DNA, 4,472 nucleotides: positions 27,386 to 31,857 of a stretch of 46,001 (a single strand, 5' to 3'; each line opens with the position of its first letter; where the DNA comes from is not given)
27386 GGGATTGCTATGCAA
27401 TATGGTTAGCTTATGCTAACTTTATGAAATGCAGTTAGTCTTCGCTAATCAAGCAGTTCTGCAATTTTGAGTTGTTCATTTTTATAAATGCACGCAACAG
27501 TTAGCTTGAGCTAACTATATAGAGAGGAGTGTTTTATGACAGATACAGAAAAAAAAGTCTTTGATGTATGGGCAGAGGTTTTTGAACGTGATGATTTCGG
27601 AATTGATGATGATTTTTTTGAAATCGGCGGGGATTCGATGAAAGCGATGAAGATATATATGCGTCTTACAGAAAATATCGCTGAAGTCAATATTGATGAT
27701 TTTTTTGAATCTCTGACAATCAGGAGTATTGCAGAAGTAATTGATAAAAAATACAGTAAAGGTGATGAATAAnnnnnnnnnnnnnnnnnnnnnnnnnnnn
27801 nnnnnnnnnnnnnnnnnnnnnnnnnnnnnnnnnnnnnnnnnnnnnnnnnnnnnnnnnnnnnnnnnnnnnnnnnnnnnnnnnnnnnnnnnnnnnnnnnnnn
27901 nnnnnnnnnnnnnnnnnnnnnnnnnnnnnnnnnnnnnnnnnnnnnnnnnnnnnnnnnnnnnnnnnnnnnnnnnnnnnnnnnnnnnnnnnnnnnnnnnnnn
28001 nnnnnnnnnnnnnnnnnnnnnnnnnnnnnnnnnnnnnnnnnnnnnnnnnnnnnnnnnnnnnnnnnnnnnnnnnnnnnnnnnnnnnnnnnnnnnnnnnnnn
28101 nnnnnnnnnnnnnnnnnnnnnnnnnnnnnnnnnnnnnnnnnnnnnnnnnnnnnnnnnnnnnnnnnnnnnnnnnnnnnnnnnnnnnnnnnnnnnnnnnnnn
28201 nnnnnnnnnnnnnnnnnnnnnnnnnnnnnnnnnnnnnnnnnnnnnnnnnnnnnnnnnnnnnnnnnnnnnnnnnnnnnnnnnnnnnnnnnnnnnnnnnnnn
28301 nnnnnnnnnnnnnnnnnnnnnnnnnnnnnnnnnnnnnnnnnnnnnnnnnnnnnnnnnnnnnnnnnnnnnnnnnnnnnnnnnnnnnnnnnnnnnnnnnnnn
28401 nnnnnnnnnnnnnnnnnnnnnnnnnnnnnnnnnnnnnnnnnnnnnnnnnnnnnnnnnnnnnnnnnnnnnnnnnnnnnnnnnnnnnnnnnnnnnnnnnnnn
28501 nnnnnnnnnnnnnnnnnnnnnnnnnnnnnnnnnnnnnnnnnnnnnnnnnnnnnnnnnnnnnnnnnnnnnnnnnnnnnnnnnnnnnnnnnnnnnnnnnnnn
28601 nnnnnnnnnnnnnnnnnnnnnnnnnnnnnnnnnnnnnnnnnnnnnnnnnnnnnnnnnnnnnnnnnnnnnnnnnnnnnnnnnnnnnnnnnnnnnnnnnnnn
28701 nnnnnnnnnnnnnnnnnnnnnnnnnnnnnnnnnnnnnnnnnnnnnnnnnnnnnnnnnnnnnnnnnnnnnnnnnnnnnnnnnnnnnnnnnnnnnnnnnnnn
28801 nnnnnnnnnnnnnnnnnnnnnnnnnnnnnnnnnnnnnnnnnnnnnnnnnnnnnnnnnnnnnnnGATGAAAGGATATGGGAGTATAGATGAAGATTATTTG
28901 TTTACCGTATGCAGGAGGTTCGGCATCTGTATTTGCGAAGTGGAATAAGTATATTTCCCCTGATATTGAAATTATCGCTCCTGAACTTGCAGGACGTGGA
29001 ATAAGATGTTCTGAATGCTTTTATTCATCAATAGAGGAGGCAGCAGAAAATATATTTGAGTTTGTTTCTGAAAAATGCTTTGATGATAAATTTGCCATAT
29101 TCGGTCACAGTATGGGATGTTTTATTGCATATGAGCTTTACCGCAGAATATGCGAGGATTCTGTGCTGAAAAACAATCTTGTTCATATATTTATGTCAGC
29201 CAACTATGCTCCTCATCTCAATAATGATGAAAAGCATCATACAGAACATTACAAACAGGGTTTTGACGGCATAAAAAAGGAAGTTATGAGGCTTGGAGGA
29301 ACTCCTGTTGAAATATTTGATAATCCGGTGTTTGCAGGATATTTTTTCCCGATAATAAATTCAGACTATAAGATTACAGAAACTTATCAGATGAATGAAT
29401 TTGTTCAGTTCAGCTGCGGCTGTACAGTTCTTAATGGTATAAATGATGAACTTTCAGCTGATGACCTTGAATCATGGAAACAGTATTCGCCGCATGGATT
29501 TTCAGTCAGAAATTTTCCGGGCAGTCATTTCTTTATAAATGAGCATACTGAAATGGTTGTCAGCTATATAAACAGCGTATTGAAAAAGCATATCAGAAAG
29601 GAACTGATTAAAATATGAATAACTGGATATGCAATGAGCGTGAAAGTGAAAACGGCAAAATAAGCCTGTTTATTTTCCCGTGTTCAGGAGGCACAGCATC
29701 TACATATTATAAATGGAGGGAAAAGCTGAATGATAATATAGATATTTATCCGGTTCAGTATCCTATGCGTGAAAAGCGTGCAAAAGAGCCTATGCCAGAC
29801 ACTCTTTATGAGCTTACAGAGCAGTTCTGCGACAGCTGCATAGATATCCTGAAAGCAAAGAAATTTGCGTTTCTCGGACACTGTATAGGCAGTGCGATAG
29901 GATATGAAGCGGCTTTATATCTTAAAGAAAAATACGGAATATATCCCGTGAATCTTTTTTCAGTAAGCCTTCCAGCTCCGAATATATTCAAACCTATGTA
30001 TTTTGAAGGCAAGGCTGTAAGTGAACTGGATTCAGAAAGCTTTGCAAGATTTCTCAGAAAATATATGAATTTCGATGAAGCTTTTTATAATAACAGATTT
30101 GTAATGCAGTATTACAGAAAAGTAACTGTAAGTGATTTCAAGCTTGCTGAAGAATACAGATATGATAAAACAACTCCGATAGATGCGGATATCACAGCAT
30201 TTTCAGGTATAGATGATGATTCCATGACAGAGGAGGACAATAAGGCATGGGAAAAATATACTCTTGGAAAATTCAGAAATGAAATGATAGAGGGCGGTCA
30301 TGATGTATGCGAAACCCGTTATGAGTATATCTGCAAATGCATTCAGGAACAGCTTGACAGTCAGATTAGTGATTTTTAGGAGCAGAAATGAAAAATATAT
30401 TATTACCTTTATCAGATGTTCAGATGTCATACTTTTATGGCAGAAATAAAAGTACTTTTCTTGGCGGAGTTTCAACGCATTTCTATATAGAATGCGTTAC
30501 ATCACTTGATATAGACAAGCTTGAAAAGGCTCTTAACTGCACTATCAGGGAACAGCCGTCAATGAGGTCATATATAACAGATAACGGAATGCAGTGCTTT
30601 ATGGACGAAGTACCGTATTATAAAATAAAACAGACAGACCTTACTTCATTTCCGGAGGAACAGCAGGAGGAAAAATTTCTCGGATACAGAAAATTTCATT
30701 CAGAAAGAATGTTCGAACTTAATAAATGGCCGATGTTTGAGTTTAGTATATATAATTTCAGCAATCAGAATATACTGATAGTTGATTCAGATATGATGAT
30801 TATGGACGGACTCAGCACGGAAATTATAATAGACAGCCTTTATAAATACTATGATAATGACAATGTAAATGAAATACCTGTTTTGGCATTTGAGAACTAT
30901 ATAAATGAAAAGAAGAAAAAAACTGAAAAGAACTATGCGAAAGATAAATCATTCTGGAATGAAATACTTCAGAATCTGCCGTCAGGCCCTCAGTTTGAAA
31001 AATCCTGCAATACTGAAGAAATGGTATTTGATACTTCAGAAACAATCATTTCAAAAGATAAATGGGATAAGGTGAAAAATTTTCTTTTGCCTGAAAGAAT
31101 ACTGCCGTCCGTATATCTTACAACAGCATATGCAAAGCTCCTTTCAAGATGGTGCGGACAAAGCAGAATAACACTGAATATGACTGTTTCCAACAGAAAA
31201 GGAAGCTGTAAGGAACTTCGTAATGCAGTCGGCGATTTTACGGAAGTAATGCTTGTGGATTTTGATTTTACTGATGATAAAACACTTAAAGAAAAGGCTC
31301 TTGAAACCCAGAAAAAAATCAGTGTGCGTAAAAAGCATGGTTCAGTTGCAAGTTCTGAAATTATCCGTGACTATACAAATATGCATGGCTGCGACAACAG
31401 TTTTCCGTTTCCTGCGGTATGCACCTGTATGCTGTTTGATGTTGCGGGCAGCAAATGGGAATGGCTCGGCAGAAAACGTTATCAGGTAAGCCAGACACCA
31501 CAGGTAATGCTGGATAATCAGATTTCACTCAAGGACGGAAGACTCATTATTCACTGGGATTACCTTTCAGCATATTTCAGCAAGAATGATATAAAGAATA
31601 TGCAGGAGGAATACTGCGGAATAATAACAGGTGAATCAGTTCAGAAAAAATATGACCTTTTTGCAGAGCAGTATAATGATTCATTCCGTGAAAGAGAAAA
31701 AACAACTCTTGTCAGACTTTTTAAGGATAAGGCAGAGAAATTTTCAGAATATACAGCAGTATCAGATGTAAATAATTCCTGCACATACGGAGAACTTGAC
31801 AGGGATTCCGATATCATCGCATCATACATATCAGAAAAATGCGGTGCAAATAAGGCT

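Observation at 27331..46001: NRPS cluster with two consecutive Cy-A(Cys)-T modules, orphan carrier proteins and a MacB-type exporter in a Clostridia-like chromosome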

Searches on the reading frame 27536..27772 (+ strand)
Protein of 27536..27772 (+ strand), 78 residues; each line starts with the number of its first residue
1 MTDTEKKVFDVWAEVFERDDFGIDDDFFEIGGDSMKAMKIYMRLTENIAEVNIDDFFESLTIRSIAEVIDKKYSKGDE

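Call 3: search_protein_families(library=pfam, proteins=[window:27536-27772:+], max_evalue=0.001)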
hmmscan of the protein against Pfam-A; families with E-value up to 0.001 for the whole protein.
window:27536-27772:+ (78 aa): 1 family
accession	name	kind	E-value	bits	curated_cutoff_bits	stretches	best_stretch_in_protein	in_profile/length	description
PF00550.31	PP-binding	-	2e-12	47.6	20.8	1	7-69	2-67/67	Phosphopantetheine attachment site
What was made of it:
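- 27536..27772 (+): T0: free carrier protein, 78 aa, GGDS phosphopantetheine site, no cognate A domain. PP-binding 2e-12 (call 3).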

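Call 14: search_protein_families(library=ncbifam, proteins=[window:27536-27772:+], max_evalue=0.01)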
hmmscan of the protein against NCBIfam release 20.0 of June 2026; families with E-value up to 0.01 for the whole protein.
window:27536-27772:+ (78 aa): 8 families
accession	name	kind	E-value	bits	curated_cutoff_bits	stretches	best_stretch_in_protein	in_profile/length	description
NF047350.1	aureusi_NRPS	equivalog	4.6e-13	47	2500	1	2-71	1923-1992/2373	aureusimine non-ribosomal peptide synthetase AusA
NF004282.0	PRK05691.1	subfamily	2.2e-09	33.9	4090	1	3-72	2709-2778/4334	non-ribosomal peptide synthase/polyketide synthase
NF038078.1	NRPS_MxcG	equivalog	7.8e-09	33.3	2300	1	2-74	973-1046/1442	myxochelin non-ribosomal peptide synthetase MxcG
TIGR03443.1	alpha_am_amid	equivalog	4.2e-08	31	1030.1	1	2-74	847-922/1390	L-aminoadipate-semialdehyde dehydrogenase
NF041803.1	NRPS_SolG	exception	2.9e-05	21.8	2200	1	3-67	1089-1153/1163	solanimycin non-ribosomal peptide synthetase SolG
NF040607.1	mycolic_Pks13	equivalog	0.00096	16.6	2100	1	4-73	1332-1401/1680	polyketide synthase Pks13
NF003464.0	PRK05087.1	equivalog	0.0059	16.6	68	1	3-56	2-59/78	D-alanine--poly(phosphoribitol) ligase subunit DltC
NF007605.2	PRK10252.1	equivalog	0.0067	13.9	2400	1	3-70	974-1042/1292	enterobactin non-ribosomal peptide synthetase EntF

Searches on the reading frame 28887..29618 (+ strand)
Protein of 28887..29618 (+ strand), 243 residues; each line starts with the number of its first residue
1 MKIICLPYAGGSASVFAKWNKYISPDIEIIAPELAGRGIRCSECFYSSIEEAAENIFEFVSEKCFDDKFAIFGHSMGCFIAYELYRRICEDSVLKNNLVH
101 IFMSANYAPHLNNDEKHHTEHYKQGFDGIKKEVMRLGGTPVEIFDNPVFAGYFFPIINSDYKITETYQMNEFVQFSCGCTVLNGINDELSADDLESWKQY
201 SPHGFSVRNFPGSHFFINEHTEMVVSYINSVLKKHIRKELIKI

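Call 3: search_protein_families(library=pfam, proteins=[window:28887-29618:+], max_evalue=0.001)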
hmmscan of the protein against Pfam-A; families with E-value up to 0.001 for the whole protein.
window:28887-29618:+ (243 aa): 3 families
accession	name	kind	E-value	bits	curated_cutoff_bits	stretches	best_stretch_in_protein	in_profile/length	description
PF00975.26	Thioesterase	-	4.7e-35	122.3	26.4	1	2-230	2-224/226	Thioesterase domain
PF10230.15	LIDHydrolase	-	0.00043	20.5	27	1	49-96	65-113/262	Lipid-droplet associated hydrolase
PF12697.13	Abhydrolase_6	-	0.00087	20.4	26.3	1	10-105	8-93/217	Alpha/beta hydrolase family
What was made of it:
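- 28887..29618 (+): TE1: type II thioesterase, Ser nucleophile (GHSMG). PF00975 4.7e-35 (call 3).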

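Call 14: search_protein_families(library=ncbifam, proteins=[window:28887-29618:+], max_evalue=0.01)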
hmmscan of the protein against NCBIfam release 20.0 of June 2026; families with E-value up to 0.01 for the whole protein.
window:28887-29618:+ (243 aa): 6 families
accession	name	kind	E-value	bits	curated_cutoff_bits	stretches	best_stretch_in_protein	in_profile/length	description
NF050089.1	i_nPHAscl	equivalog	0.00096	18.3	300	1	22-98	40-114/288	intracellular short-chain-length polyhydroxyalkanoate depolymerase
NF008291.0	PRK11071.1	equivalog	0.0013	18.5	252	1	13-103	19-97/193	esterase YqiA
TIGR03695.1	menH_SHCHC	equivalog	0.0018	17.7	208.55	1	11-88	13-92/252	2-succinyl-6-hydroxy-2,4-cyclohexadiene-1-carboxylate synthase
NF051488.1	bifunc_PcaDC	exception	0.0036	16.5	390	1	3-87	15-98/375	bifunctional 3-oxoadipate enol-lactonase/4-carboxymuconolactone decarboxylase PcaDC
NF011457.0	PRK14875.1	equivalog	0.006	15.6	307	1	12-87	144-218/372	acetoin dehydrogenase dihydrolipoyllysine-residue acetyltransferase subunit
TIGR03056.1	bchO_mg_che_rel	equivalog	0.0074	15.3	172.55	0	9-85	37-113/278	alpha/beta fold hydrolase BchO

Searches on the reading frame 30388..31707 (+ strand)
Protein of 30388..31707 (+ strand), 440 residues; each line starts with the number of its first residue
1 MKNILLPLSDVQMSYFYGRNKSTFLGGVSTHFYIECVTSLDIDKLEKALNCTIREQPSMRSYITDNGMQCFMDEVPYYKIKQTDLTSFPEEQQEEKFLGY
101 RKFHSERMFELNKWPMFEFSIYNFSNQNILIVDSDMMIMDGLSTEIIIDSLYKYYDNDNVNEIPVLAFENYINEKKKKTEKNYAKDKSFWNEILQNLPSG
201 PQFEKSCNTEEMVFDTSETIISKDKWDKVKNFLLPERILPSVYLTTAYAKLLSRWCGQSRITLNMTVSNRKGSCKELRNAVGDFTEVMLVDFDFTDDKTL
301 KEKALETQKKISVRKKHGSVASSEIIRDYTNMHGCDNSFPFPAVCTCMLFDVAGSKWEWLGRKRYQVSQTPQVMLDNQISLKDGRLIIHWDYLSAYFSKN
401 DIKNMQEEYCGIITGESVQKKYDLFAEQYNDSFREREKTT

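Call 21: search_solved_structures(query=window:30388-31707:+, max_evalue=0.001, show_alignments=1)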
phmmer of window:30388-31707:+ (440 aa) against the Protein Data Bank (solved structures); distinct sequences matched with E-value up to 0.001: 12.
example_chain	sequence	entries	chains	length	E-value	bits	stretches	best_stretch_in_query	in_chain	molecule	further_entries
5t3e_A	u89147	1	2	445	1.1e-63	219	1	7-410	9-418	Bacillamide synthetase heterocyclization domain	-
7ly7_A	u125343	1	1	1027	1e-62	215.7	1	7-410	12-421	BmdB, Bacillamide NRPS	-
7ly4_E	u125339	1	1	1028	1e-62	215.7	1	7-410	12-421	BmdB, bacillamide NRPS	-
5t7z_A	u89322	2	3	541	3.4e-44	154.8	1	3-413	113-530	EpoB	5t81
7jtj_A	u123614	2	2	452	1.7e-40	142.5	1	7-414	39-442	Irp2 protein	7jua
7ry6_A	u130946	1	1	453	4.5e-30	108.2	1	6-414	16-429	HMWP2 nonribosomal peptide synthetase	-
6lta_A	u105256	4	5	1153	2.2e-26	96.1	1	6-412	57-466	Nonribosomal peptide synthetase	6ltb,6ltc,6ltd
7emy_A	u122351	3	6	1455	9.1e-23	84.1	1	7-413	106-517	Dihydroaeruginoic acid synthetase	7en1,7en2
8f7h_A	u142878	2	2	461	9e-07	31.4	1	33-300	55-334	Surfactin synthetase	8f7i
8f7f_A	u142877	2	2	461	3.2e-06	29.6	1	33-300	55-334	Surfactin synthetase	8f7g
2vsq_A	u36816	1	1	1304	5.1e-05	25.7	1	39-288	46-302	SURFACTIN SYNTHETASE SUBUNIT 3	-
9bfd_B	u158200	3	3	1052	9e-05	24.8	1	79-271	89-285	Tyrocidine synthase 2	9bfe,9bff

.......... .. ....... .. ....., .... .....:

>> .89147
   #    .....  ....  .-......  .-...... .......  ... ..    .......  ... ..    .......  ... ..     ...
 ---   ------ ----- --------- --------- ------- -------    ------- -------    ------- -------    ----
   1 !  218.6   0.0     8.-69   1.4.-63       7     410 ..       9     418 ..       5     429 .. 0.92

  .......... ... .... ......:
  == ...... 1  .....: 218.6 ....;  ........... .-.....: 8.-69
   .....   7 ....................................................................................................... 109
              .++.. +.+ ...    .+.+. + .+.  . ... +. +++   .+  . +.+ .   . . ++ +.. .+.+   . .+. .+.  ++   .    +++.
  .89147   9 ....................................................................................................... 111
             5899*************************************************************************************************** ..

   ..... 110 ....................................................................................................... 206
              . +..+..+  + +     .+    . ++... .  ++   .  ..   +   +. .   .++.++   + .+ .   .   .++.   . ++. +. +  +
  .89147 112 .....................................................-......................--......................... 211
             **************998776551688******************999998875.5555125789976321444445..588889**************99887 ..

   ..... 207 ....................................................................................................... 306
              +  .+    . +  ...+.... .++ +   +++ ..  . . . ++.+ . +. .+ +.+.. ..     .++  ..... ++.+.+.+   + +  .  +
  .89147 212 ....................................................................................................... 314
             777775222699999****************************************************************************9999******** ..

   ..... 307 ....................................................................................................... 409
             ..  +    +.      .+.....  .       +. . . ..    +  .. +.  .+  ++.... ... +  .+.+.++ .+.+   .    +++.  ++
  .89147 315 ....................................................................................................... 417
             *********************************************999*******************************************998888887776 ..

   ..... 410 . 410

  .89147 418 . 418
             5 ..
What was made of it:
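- On Heterocyclization (Cy) subtype of NRPS condensation domains: N1: BmdB Cy2 1.1e-63, EpoB, HMWP2, FmoA3 and PchE, against SrfA C at 9e-7 (call 21).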
